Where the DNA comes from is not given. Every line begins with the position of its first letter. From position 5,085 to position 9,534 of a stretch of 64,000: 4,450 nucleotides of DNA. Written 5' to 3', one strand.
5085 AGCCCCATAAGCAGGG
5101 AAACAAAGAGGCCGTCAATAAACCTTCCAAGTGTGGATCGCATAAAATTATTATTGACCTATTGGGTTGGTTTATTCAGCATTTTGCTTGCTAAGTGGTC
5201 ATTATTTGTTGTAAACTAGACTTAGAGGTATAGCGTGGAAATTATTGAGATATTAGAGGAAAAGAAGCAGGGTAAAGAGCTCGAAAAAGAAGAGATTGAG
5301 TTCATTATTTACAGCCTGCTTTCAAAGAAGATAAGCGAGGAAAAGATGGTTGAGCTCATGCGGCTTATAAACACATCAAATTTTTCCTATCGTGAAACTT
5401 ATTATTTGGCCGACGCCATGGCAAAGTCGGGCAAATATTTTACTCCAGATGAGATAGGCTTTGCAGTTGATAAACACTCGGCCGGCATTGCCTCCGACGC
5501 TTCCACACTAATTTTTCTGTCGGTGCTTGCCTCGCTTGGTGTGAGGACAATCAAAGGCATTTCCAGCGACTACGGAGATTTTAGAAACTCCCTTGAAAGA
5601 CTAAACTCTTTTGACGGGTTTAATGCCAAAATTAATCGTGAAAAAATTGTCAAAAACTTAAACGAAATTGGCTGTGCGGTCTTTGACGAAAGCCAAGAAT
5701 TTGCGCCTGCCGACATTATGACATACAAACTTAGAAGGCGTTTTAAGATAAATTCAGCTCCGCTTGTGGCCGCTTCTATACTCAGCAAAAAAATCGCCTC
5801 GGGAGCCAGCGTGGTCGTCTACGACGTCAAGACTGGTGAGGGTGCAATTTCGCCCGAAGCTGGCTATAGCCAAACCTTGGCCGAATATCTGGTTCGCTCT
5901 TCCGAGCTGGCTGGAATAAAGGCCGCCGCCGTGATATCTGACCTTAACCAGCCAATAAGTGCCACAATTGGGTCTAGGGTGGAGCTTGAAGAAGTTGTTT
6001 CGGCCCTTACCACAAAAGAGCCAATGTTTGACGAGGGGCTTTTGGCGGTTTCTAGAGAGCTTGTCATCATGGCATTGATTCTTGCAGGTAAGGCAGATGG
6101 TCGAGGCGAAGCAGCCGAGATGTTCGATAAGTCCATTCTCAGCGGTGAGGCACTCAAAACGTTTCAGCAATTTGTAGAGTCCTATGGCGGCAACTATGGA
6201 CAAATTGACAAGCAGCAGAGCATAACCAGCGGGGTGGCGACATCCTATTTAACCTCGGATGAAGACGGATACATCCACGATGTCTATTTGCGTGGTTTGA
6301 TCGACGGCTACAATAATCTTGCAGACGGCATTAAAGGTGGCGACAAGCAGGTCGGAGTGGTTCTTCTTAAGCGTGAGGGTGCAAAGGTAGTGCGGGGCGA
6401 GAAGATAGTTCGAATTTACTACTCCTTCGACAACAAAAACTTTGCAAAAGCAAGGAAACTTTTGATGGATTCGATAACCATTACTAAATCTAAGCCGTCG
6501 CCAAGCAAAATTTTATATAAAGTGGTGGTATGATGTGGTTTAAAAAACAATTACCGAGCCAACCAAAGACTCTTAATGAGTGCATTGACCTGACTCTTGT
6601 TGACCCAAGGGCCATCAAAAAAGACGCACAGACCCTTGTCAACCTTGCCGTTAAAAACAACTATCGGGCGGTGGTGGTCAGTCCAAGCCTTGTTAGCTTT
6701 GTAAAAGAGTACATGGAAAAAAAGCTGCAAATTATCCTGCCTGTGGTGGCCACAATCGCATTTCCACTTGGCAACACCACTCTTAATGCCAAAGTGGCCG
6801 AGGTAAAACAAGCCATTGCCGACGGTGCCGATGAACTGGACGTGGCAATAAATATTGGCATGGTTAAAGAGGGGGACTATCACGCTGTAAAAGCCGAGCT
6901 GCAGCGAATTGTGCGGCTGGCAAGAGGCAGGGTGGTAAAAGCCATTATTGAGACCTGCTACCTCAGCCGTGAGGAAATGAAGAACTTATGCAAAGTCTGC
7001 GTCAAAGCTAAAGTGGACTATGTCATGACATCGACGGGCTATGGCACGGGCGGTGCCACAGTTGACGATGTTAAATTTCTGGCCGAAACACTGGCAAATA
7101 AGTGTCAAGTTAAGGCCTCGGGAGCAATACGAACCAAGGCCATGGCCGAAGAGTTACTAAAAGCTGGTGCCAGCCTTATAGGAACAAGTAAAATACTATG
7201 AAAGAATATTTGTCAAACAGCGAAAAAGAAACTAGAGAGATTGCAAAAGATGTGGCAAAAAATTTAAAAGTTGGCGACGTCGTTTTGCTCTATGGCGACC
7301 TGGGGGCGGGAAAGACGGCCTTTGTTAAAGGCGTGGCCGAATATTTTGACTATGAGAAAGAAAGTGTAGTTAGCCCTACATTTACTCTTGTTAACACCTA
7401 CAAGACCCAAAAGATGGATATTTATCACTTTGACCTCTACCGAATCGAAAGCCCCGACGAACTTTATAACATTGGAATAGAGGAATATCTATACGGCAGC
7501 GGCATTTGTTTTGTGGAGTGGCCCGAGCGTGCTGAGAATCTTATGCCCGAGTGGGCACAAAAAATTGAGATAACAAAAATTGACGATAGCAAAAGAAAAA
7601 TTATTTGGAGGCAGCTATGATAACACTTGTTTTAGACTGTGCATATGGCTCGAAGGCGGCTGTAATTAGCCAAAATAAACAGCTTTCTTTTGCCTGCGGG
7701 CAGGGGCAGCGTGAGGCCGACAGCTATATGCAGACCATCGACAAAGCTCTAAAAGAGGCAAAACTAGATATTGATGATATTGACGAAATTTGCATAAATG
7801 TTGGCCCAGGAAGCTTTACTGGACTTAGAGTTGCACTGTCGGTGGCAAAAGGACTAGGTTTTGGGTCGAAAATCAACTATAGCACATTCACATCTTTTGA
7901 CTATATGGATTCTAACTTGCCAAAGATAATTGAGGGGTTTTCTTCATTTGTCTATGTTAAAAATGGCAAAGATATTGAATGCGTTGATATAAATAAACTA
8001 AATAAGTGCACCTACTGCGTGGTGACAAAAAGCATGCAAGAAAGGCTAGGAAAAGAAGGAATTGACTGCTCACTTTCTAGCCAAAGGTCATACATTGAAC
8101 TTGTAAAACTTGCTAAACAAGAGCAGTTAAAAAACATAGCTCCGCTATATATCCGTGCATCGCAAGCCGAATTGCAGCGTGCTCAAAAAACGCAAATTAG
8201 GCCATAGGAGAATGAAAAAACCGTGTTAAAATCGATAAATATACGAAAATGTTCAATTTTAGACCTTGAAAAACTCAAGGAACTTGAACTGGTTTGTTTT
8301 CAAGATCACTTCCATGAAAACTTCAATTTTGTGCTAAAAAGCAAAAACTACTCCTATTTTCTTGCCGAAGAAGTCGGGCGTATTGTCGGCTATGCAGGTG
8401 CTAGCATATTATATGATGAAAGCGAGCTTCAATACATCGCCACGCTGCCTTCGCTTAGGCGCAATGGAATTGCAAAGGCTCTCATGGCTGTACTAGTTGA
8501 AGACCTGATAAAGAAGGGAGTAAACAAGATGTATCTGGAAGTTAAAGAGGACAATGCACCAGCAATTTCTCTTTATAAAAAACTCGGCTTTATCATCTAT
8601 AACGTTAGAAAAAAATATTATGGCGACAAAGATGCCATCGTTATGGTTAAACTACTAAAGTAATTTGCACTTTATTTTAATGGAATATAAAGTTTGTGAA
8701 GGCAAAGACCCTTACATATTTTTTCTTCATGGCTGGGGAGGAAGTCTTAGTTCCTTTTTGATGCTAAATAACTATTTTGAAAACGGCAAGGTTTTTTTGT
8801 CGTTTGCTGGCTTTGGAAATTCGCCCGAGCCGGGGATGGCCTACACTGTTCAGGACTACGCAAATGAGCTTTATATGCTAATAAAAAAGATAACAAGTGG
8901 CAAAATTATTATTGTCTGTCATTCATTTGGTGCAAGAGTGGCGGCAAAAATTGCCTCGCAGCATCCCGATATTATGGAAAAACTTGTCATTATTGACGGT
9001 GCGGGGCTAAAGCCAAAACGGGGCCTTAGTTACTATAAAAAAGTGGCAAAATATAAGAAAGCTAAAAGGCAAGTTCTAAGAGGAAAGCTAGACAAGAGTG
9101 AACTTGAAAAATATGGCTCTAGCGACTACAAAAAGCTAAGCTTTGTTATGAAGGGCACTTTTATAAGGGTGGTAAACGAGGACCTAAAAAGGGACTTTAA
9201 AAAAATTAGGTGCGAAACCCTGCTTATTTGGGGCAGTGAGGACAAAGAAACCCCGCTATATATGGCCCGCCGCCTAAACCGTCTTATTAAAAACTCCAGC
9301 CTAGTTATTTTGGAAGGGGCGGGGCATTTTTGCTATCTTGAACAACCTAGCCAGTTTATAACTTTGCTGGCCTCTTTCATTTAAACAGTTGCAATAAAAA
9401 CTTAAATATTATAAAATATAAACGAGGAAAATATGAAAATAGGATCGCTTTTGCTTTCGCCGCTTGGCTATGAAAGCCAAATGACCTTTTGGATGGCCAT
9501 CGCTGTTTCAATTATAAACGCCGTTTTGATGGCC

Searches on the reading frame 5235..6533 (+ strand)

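Call 9: search_protein_families(library=pfam, proteins=[window:5235-6533:+], max_evalue=0.01)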
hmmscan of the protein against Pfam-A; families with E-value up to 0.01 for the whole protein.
window:5235-6533:+ (432 aa): 3 families
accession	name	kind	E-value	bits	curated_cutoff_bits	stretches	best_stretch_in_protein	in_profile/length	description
PF02885.22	Glycos_trans_3N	-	1.2e-08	35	26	1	5-66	2-63/63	Glycosyl transferase family, helical bundle domain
PF00591.27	Glycos_transf_3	-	2.1e-08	34.5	27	1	78-307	5-253/253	Glycosyl transferase family, a/b domain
PF07831.19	PYNP_C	-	1e-05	25.5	27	1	370-416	29-74/75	Pyrimidine nucleoside phosphorylase C-terminal domain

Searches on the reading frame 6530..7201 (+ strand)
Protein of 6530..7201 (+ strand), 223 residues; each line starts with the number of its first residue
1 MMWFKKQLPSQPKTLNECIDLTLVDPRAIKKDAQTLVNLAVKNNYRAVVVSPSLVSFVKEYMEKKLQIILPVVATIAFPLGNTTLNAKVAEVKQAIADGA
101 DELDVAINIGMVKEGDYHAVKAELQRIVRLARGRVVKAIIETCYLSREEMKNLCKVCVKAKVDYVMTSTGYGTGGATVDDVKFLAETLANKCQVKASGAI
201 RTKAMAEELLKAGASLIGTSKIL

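Call 9: search_protein_families(library=pfam, proteins=[window:6530-7201:+], max_evalue=0.01)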
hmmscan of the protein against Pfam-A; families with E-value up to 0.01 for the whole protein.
window:6530-7201:+ (223 aa): 3 families
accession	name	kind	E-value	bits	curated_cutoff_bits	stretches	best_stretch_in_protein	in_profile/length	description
PF01791.15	DeoC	-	9.6e-09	35.6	23.8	1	31-206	21-205/229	DeoC/LacD family aldolase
PF19799.5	DUF6282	-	0.0061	16.7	26.8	0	118-187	123-191/196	Family of unknown function (DUF6282)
PF04131.20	NanE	-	0.0071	16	27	0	131-217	80-170/192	Putative N-acetylmannosamine-6-phosphate epimerase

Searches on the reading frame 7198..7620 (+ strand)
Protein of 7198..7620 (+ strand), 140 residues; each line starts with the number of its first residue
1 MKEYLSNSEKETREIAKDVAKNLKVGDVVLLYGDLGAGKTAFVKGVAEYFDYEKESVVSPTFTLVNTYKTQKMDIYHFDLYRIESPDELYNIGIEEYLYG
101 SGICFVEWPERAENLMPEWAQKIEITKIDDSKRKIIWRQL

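Call 9: search_protein_families(library=pfam, proteins=[window:7198-7620:+], max_evalue=0.01)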
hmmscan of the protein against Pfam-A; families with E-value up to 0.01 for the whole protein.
window:7198-7620:+ (140 aa): 3 families
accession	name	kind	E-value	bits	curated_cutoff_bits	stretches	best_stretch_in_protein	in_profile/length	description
PF02367.23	TsaE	-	2.2e-43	147.7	26.6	1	7-135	2-128/128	Threonylcarbamoyl adenosine biosynthesis protein TsaE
PF08477.19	Roc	-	0.0029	18.3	27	1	29-126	2-105/119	Ras of Complex, Roc, domain of DAPkinase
PF00004.35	AAA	-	0.0058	17.5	21.2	0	29-63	1-35/131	ATPase family associated with various cellular activities (AAA)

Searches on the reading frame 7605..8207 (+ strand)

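Call 9: search_protein_families(library=pfam, proteins=[window:7605-8207:+], max_evalue=0.01)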
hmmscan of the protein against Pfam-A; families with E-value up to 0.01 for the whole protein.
window:7605-8207:+ (200 aa): 1 family
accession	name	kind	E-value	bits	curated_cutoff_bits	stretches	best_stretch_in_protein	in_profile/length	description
PF00814.31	TsaD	-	1.6e-14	54.7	24.8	1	40-91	32-83/264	tRNA N6-adenosine threonylcarbamoyltransferase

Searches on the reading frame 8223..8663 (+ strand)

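Call 9: search_protein_families(library=pfam, proteins=[window:8223-8663:+], max_evalue=0.01)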
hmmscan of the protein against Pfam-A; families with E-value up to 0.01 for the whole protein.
window:8223-8663:+ (146 aa): 10 families
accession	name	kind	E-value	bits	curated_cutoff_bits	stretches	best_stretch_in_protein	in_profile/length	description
PF00583.31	Acetyltransf_1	-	2.7e-22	79.7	20.7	1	19-123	5-116/116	Acetyltransferase (GNAT) family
PF13508.13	Acetyltransf_7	-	4.6e-15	56.2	27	1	42-124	2-83/84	Acetyltransferase (GNAT) domain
PF13673.13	Acetyltransf_10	-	1.7e-13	51.1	23.6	1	19-124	6-108/128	Acetyltransferase (GNAT) domain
PF08445.16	FR47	-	8.6e-11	42.1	22.1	1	64-127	19-81/86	FR47-like protein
PF13420.13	Acetyltransf_4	-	9.7e-07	29.4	24.3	1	39-135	45-146/155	Acetyltransferase (GNAT) domain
PF13302.13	Acetyltransf_3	-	4.9e-05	24.5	25.4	1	39-123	50-137/138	Acetyltransferase (GNAT) domain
PF12746.13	GNAT_acetyltran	-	0.00034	20.8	26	1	46-124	160-235/243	GNAT acetyltransferase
PF13527.13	Acetyltransf_9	-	0.0006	20.3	25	0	67-123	73-124/127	Acetyltransferase (GNAT) domain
PF08444.16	Gly_acyl_tr_C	-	0.002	18.8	27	1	65-126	18-78/89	Aralkyl acyl-CoA:amino acid N-acyltransferase, C-terminal region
PF12646.12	DUF3783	-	0.0046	17.3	27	1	73-111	15-53/56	Domain of unknown function (DUF3783)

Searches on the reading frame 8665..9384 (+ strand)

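Call 9: search_protein_families(library=pfam, proteins=[window:8665-9384:+], max_evalue=0.01)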
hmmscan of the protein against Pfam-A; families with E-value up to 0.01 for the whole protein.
window:8665-9384:+ (239 aa): 8 families
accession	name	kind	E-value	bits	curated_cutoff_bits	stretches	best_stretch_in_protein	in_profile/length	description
PF00561.26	Abhydrolase_1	-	3.8e-18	66.5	25.8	2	18-112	3-102/245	alpha/beta hydrolase fold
PF12697.13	Abhydrolase_6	-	1.8e-14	55.3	26.3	1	18-231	1-214/217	Alpha/beta hydrolase family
PF12146.15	Hydrolase_4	-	7.3e-10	39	27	1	18-226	7-237/239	Serine aminopeptidase, S33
PF03096.20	Ndr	-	5.2e-05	22.6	23.3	1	60-232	80-269/283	Ndr family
PF08386.16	Abhydrolase_4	-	5.4e-05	23.7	21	1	182-227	34-78/103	TAP-like protein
PF08840.17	BAAT_C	-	9.9e-05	22.9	20.9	1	75-223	18-160/210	BAAT / Acyl-CoA thioester hydrolase C terminal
PF06342.18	DUF1057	-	0.0002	21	21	1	21-130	41-153/297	Alpha/beta hydrolase of unknown function (DUF1057)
PF06821.19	Ser_hydrolase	-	0.00044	20.6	22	1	63-130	40-109/172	Serine hydrolase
